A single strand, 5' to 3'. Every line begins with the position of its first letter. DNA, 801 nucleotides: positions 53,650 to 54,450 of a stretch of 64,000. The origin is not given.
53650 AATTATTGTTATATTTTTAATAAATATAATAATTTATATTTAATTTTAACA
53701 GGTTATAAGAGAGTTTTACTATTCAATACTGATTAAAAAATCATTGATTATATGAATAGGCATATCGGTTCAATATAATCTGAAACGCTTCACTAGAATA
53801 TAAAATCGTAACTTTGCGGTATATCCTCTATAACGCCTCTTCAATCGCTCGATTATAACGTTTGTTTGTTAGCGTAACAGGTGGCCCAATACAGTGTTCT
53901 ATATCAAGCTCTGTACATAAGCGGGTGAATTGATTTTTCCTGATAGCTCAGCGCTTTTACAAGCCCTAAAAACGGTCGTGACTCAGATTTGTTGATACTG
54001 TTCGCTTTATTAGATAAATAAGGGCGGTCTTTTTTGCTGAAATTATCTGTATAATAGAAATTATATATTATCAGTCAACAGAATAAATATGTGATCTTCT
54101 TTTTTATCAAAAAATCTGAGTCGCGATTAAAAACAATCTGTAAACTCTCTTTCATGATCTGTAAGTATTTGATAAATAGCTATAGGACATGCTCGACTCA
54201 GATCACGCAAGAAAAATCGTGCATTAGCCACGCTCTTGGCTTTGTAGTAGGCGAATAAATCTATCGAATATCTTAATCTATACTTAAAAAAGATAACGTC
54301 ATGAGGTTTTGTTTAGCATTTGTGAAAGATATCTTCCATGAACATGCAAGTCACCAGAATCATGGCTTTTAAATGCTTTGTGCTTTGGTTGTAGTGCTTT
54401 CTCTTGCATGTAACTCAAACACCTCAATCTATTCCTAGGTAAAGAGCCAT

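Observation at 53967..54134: A ~154-bp MITE with ~22-bp TIRs and an exact 7-bp (7/8 of 8-bp) target-site duplication, inserted inside an IS481 relic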

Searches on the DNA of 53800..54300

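Call 63: search_rna_families(source=window, start=53800, end=54300, threshold=evalue, max_evalue=1)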
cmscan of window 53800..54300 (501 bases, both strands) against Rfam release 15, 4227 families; matches with E-value up to 1: 0.
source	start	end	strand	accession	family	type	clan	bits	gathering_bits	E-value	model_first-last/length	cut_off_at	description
